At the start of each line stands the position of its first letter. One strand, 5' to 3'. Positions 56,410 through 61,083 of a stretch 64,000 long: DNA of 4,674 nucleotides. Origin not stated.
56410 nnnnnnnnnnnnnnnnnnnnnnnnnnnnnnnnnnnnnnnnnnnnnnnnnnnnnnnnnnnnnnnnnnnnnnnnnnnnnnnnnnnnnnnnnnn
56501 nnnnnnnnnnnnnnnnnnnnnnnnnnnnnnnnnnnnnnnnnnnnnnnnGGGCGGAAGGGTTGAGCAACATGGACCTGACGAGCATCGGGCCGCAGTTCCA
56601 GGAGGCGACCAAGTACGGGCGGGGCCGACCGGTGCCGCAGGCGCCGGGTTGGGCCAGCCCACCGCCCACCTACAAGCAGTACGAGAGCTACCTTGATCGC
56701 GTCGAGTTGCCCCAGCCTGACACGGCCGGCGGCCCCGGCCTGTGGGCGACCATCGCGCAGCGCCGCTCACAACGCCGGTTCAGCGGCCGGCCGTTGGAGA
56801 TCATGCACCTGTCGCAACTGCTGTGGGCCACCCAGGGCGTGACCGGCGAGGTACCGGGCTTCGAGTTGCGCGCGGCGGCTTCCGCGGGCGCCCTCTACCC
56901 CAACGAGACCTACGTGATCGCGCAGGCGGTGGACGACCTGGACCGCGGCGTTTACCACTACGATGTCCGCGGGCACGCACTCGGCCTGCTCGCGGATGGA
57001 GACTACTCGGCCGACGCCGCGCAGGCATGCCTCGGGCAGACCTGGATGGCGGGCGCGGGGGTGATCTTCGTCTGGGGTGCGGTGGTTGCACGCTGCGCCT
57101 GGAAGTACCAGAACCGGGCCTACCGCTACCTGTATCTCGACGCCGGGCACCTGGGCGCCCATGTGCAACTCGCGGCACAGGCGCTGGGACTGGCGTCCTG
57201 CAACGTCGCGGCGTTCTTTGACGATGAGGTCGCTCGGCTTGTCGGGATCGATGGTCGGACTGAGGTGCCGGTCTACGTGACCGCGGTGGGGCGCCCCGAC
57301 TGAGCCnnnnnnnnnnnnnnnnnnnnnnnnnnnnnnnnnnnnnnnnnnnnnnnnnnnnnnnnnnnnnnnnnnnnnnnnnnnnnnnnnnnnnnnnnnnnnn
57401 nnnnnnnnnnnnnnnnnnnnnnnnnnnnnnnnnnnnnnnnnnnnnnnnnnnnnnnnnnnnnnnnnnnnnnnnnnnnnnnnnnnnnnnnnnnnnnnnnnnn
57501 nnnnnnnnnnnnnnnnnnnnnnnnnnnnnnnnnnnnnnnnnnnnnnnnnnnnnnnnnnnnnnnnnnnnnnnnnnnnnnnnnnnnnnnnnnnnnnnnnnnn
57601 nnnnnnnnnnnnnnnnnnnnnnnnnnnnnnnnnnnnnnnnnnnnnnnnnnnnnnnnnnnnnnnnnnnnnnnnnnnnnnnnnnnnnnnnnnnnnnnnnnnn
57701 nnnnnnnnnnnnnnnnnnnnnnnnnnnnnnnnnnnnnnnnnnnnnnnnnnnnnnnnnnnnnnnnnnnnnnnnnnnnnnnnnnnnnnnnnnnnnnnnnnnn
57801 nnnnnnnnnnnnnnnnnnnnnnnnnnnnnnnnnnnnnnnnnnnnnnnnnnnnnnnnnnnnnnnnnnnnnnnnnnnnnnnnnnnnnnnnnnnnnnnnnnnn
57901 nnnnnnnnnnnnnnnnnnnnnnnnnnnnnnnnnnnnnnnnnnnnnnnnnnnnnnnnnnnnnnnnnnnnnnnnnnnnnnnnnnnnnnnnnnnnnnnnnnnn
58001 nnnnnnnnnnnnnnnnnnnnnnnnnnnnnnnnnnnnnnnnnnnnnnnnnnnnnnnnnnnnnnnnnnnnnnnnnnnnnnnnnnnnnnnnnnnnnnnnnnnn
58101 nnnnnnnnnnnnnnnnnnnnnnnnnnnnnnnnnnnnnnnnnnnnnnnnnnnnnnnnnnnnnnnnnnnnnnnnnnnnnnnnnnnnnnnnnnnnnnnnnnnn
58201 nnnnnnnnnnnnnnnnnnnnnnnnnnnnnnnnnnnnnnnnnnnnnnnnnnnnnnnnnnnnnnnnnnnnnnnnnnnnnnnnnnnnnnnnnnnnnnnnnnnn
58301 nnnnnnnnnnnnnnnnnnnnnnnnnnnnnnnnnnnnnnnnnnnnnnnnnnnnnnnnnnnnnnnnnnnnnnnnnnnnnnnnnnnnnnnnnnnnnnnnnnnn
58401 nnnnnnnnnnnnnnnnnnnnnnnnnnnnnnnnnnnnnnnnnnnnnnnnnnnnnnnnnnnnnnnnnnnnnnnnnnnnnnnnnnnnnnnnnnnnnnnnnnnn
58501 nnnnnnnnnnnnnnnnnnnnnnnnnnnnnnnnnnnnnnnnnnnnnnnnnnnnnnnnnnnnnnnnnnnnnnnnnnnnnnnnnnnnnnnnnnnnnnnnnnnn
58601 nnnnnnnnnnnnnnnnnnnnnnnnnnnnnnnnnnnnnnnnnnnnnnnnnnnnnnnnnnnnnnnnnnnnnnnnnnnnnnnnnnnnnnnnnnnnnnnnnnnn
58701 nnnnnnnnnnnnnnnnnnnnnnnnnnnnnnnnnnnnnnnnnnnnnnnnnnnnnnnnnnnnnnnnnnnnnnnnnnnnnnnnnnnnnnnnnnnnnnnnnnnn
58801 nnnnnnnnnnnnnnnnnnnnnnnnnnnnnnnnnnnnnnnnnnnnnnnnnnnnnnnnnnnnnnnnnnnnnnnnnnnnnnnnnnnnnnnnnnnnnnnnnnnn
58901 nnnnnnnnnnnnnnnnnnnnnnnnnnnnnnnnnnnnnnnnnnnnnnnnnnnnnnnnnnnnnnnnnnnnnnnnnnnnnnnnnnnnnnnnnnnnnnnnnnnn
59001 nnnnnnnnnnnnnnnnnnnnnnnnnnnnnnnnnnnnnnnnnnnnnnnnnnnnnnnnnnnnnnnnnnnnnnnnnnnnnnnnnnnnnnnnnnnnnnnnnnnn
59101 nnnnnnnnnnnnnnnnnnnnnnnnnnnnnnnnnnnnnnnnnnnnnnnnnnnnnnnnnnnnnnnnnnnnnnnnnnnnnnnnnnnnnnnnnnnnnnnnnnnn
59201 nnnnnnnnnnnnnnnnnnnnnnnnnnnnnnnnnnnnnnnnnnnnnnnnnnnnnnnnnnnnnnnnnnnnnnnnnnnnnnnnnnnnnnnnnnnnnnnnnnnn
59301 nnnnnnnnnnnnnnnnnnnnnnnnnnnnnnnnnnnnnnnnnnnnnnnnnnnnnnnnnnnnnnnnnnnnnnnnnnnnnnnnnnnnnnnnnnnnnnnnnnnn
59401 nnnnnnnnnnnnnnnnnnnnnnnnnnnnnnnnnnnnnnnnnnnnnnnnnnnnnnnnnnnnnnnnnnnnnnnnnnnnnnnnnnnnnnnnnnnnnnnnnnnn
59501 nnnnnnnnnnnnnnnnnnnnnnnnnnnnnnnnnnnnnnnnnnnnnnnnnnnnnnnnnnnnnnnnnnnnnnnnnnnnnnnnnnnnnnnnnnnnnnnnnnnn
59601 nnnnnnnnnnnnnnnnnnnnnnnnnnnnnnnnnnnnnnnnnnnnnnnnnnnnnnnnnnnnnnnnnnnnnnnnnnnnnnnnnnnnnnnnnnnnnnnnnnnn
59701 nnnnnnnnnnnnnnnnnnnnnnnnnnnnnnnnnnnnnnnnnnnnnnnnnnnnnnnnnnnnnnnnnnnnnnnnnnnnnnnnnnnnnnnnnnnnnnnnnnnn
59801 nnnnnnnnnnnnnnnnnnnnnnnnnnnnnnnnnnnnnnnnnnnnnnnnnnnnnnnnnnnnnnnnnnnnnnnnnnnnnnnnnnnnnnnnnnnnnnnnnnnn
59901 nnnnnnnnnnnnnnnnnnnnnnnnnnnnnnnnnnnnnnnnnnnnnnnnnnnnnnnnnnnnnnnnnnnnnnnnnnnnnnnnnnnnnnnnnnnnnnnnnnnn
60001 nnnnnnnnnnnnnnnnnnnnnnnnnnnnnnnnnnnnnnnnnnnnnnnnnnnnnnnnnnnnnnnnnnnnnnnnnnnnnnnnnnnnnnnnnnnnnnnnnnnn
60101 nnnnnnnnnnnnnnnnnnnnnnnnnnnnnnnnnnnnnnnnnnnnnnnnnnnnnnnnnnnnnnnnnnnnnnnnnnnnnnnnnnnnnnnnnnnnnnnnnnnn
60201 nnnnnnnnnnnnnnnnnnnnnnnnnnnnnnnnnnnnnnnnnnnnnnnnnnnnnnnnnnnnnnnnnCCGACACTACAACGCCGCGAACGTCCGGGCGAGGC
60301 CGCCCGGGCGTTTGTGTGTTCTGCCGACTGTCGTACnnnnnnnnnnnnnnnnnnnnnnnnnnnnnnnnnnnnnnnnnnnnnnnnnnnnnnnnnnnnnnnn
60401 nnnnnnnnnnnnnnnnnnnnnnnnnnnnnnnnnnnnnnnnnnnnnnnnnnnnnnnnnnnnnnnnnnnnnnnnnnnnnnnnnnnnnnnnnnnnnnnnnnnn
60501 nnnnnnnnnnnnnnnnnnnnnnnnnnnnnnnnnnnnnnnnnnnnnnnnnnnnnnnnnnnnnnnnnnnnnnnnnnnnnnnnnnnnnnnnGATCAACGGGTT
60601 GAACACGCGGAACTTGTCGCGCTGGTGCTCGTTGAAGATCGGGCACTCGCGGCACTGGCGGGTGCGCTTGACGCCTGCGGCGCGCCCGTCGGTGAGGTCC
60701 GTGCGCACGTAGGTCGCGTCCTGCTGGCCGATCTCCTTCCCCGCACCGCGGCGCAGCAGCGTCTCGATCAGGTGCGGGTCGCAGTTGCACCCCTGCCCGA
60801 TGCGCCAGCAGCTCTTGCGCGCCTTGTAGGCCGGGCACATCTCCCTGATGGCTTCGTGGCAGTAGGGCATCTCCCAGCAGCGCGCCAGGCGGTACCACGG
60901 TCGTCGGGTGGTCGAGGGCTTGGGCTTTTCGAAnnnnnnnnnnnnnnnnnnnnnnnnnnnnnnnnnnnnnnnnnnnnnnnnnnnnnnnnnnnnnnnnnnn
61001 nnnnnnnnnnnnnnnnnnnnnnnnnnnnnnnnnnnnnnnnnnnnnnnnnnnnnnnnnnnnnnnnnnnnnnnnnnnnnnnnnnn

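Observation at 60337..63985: pilU-pilT operon ends in a polytopic 8-cysteine membrane protein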

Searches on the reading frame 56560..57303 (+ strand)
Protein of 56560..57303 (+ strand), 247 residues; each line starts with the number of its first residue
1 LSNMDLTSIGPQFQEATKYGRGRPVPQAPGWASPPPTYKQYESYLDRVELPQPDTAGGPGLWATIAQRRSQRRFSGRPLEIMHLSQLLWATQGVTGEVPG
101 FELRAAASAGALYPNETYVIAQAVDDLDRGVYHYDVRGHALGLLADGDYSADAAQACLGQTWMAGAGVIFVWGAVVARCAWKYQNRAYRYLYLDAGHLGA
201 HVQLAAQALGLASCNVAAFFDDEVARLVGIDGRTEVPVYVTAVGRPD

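Call 56: search_protein_families(library=pfam, proteins=[window:56560-57303:+], max_evalue=0.000001)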
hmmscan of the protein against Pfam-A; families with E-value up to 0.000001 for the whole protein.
window:56560-57303:+ (247 aa): 1 family
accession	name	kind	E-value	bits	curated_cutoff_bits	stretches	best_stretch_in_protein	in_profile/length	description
PF00881.29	Nitroreductase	-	1.6e-26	93.9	23.5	1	65-245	1-167/167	Nitroreductase family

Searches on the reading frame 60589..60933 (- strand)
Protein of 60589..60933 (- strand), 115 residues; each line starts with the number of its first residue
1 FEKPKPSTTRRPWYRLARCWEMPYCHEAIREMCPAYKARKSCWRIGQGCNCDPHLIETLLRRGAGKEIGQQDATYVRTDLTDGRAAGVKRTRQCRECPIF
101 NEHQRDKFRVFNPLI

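Call 58: predict_structure(alignment_id=A2)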
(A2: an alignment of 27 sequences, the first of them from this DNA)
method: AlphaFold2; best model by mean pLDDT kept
length: 115 residues; sequences in the alignment: 27
mean_pLDDT: 54.8   pTM: 0.40
mean pLDDT of the five models: 54.8, 54.6, 51.1, 51.1, 48.5
residues with pLDDT >= 90: 0; 70-90: 3; 50-70: 78; < 50: 34
segments of 3 or more residues with pLDDT < 50: 1-4, 6-15, 64-67, 79-84, 109-115
pLDDT, mean of each block of 10 residues (from residue 1): 46 52 61 68 59 61 52 50 49 57 55 41
secondary structure, 60 per line:
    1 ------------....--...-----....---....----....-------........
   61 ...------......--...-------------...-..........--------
elements in order: H13-16 H27-30 H34-37 H42-45 H53-63 H70-75 H98-107

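Call 85: find_homologous_proteins(query=A2, max_evalue=0.001)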
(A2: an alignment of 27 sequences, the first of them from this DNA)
Query A2 (27 sequences) (115 aa, profile of the alignment): 10 proteins with E <= 0.001 among 1464 candidates.
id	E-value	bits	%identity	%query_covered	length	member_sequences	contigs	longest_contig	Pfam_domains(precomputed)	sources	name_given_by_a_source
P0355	1.1e-48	182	65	90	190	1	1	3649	-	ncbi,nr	ncbi:MAG: hypothetical protein GF393_10940 [Armatimonadia bacterium]|nr:hypothetical protein [Armati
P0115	2.6e-46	174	71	91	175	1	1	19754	-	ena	-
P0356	2.4e-45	171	67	90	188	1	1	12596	-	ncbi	ncbi:MAG: hypothetical protein ACP5KN_06320, partial [Armatimonadota bacterium]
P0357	3.2e-42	161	64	81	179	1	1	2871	-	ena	-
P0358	1.3e-32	130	45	83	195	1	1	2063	-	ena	-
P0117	1.3e-25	108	50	63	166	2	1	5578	-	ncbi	ncbi:MAG: hypothetical protein ACLFWB_06145, partial [Armatimonadota bacterium]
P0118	1.2e-17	82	40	52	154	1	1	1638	-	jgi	jgi:hypothetical protein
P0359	2.6e-8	52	44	40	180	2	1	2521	-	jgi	jgi:hypothetical protein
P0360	5.8e-7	48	56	23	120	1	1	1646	-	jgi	-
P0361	1.6e-6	46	54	23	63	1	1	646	-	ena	-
